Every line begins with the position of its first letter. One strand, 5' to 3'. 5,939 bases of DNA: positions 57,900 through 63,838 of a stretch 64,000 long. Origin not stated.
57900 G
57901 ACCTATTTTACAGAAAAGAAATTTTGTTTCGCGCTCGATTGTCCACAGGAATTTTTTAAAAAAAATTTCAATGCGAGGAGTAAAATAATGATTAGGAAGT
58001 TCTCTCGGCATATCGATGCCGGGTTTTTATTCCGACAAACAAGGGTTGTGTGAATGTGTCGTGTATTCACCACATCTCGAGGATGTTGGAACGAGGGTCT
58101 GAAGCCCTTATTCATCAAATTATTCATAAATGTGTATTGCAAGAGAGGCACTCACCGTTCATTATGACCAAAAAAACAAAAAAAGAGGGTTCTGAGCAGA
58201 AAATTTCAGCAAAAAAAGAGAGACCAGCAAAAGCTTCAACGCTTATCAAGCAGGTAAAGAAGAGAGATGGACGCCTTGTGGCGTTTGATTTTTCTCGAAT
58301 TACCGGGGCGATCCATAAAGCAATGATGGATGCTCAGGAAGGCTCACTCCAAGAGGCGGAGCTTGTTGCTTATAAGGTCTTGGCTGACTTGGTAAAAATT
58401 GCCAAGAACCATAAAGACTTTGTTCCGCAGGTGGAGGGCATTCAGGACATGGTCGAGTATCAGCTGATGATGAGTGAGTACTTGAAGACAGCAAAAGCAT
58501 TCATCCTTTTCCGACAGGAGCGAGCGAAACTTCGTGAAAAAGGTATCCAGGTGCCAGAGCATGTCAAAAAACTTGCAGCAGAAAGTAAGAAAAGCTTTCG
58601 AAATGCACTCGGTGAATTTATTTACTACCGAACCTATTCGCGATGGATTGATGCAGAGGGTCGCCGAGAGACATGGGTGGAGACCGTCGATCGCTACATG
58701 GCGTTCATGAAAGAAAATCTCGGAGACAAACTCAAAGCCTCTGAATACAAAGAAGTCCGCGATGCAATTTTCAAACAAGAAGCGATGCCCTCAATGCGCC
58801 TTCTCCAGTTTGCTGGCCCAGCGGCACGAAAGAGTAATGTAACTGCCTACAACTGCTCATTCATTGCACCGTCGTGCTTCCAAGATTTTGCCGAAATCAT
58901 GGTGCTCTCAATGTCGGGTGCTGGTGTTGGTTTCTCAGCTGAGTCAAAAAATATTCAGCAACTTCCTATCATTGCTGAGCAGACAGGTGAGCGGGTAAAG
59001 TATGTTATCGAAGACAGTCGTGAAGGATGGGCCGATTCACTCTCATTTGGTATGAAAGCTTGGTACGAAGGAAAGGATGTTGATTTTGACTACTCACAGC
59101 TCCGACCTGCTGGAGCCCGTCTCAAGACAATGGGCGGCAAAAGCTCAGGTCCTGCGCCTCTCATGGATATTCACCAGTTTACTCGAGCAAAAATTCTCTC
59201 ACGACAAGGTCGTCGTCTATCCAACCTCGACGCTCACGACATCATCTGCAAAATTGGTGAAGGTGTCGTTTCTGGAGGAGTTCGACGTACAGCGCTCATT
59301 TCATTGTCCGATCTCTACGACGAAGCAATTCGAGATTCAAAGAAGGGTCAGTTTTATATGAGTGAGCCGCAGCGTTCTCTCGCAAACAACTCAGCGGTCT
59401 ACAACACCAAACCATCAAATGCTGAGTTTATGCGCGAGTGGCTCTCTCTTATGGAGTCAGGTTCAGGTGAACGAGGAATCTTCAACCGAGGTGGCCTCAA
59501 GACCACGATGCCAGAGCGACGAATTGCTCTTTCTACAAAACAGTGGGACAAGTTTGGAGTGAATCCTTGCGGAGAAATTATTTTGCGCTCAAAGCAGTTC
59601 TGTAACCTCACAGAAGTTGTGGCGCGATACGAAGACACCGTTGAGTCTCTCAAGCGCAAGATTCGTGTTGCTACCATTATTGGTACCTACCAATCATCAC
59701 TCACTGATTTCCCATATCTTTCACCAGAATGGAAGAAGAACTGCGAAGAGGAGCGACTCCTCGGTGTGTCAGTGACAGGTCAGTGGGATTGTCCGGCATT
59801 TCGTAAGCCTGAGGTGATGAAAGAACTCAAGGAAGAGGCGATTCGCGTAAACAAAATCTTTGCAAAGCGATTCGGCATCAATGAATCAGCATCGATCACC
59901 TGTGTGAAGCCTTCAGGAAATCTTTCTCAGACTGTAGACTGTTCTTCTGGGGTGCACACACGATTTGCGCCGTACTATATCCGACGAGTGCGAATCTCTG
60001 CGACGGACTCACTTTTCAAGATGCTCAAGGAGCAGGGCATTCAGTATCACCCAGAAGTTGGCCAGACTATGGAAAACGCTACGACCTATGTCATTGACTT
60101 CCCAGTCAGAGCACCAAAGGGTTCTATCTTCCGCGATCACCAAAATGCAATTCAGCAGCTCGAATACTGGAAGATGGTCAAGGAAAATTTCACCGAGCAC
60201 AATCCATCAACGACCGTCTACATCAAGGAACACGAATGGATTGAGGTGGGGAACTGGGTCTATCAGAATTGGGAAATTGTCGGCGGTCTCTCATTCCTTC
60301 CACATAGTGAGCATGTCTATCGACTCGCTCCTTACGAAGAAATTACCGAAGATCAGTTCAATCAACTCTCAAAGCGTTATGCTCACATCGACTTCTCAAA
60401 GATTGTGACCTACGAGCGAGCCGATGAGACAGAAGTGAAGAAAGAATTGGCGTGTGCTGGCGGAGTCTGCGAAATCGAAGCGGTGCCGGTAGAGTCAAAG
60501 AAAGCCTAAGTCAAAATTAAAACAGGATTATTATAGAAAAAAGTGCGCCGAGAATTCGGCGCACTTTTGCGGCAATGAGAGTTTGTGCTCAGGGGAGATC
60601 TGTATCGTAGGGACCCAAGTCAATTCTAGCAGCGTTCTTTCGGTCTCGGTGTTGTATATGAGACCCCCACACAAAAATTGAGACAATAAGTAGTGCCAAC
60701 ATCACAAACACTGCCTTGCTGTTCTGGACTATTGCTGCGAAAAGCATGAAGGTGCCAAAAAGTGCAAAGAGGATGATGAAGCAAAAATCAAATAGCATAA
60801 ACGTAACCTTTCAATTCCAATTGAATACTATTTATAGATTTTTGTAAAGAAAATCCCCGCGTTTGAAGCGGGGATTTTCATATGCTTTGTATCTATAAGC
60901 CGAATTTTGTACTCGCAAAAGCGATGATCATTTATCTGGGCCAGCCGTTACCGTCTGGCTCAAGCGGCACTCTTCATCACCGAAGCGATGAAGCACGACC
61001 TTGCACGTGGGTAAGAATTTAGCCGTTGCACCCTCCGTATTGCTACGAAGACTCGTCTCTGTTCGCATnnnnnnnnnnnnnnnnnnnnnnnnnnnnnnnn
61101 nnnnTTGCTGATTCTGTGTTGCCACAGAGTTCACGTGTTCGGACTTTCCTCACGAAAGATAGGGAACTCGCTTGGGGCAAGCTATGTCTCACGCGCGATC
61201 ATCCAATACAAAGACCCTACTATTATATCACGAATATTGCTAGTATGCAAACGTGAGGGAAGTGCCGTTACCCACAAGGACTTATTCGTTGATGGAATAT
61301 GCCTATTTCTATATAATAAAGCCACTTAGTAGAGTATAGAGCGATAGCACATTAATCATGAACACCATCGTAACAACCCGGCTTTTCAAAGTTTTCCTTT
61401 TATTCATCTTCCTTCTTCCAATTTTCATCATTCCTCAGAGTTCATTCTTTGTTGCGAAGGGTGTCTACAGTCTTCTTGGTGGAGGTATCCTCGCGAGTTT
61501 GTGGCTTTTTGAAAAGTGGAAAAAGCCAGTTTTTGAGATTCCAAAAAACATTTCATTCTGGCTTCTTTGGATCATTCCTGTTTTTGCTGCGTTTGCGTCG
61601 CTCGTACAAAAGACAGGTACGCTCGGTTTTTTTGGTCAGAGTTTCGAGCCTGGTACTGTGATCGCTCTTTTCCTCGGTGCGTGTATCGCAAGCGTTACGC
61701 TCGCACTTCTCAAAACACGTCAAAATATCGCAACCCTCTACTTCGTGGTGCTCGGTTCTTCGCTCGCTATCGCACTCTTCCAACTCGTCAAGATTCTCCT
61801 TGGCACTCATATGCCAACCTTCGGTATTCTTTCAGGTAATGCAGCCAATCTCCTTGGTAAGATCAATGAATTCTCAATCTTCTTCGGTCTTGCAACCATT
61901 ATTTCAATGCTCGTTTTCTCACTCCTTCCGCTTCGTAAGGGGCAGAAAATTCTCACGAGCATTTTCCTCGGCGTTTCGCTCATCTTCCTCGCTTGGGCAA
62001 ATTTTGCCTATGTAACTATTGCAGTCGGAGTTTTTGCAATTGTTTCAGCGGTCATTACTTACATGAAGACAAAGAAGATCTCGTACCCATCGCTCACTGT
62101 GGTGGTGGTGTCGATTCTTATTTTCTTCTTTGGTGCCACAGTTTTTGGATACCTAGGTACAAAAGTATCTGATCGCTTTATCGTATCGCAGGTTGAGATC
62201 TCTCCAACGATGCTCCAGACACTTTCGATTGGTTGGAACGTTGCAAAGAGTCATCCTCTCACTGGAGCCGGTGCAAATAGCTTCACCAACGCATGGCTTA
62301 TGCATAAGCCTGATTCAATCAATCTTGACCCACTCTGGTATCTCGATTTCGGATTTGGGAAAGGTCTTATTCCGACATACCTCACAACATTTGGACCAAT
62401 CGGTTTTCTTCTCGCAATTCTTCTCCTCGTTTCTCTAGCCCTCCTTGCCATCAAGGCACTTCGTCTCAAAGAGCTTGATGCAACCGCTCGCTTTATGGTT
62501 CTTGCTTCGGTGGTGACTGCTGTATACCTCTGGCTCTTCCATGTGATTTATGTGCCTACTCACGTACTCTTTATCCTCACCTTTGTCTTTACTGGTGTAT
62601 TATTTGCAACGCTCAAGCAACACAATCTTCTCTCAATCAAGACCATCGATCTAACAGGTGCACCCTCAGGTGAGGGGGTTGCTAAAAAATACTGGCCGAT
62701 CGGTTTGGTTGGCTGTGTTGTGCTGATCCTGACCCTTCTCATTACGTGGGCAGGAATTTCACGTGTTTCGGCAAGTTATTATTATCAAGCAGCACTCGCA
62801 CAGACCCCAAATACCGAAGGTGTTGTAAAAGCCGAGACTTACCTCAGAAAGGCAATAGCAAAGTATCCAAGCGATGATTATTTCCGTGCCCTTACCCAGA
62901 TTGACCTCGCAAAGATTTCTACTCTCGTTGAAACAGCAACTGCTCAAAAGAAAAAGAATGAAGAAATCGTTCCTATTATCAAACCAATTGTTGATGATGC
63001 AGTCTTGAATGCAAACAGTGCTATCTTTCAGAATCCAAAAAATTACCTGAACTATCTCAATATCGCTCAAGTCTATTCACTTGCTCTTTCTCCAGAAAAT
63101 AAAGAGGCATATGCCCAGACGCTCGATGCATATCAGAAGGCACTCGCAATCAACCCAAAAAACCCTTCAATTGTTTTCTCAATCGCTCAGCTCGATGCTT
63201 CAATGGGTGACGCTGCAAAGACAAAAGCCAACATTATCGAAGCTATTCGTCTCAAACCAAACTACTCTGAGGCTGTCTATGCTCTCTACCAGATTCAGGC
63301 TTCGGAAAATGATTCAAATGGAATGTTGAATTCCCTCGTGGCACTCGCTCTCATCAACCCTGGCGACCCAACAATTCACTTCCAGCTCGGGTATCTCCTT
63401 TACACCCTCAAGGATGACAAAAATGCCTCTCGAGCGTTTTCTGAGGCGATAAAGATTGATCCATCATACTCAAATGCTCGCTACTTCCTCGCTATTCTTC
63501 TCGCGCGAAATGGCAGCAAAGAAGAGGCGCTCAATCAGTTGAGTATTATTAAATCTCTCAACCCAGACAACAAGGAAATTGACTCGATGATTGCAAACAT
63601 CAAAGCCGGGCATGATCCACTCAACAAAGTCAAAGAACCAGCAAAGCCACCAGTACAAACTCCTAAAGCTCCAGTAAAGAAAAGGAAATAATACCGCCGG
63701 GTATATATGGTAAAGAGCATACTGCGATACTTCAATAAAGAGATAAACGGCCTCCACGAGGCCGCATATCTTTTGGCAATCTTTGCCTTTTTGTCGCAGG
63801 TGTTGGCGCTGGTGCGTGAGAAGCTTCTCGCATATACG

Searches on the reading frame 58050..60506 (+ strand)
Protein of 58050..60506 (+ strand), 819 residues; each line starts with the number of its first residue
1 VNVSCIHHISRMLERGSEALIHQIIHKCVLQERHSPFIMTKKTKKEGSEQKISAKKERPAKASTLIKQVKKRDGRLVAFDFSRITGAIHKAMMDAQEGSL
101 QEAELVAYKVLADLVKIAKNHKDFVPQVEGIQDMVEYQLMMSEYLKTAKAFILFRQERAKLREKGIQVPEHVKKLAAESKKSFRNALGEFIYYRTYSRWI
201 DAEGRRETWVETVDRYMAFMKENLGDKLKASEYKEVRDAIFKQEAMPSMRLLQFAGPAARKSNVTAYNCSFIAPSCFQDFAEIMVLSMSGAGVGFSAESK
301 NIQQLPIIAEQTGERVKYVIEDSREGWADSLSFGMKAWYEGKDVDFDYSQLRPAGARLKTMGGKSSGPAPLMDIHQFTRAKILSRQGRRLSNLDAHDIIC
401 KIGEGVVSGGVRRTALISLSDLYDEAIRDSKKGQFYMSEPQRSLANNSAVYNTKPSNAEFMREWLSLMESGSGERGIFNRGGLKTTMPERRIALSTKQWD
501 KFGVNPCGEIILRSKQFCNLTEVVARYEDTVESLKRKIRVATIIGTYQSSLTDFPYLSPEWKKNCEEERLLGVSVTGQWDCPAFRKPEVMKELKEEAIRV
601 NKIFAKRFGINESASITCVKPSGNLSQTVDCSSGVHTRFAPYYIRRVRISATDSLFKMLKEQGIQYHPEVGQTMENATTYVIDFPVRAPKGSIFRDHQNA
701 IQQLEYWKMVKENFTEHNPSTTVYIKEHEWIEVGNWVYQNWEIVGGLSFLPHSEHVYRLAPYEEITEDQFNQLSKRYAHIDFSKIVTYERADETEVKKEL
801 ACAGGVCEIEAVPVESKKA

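Call 21: search_protein_families(library=pfam, proteins=[window:58050-60506:+], max_evalue=0.00001)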
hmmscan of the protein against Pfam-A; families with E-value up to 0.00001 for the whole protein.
window:58050-60506:+ (819 aa): 4 families
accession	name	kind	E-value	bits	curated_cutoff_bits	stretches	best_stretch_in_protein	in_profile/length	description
PF03477.21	ATP-cone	-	5e-16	59.5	25.8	1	68-159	2-87/88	ATP cone domain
PF17975.6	RNR_Alpha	-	1.6e-12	48.2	26.4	1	171-239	5-71/101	Ribonucleotide reductase alpha domain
PF21995.1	RNR-II_ins_dom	-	1.5e-07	32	27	1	313-374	32-99/107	B12-dependent ribonucleotide reductase, insertion domain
PF02867.20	Ribonuc_red_lgC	-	2.3e-07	30.3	23.9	0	505-578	210-291/523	Ribonucleotide reductase, barrel domain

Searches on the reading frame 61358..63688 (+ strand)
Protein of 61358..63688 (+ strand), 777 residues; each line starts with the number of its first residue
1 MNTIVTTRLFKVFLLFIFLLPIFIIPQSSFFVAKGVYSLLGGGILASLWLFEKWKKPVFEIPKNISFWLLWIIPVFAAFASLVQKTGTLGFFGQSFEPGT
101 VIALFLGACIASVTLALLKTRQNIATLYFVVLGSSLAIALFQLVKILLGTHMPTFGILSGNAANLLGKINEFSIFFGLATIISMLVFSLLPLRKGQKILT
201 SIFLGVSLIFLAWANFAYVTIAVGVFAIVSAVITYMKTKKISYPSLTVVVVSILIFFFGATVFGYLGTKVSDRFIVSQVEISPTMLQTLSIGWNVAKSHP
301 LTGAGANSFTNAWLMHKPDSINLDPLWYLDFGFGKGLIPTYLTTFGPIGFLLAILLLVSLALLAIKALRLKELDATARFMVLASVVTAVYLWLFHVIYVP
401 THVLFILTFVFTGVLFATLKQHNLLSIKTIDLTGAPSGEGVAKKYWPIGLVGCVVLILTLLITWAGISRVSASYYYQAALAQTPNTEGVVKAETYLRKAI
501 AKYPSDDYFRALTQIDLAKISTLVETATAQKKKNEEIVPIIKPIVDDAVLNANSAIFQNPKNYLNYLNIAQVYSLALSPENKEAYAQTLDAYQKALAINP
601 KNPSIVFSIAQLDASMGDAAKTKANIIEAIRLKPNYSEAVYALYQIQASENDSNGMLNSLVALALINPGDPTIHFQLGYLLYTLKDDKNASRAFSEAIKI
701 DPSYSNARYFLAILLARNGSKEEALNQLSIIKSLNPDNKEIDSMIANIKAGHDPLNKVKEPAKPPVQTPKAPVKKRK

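Call 21: search_protein_families(library=pfam, proteins=[window:61358-63688:+], max_evalue=0.00001)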
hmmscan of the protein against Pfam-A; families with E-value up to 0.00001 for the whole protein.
window:61358-63688:+ (777 aa): 8 families
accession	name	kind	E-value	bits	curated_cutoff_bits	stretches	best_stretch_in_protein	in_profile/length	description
PF07719.23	TPR_2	-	1.5e-10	40.8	27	0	672-703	2-33/34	Tetratricopeptide repeat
PF14559.12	TPR_19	-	3.3e-10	40.6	25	0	689-748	9-68/68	Tetratricopeptide repeat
PF13428.12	TPR_14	-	1.2e-09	38.3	23.5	0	673-713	3-43/44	Tetratricopeptide repeat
PF13414.12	TPR_11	-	1.7e-08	34.4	26.8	0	585-612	10-37/42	TPR repeat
PF13431.12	TPR_17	-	3.5e-08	33.6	24.4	0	694-725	2-33/34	Tetratricopeptide repeat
PF23914.1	TPR_CcmH_CycH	-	8.8e-08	32.6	42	0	668-749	47-131/158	Cytochrome c-type biogenesis protein H TPR domain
PF00515.34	TPR_1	-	2.7e-07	30.6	27.8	0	673-704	3-34/34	Tetratricopeptide repeat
PF14561.12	TPR_20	-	1e-06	29.4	25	0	687-729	4-46/90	Tetratricopeptide repeat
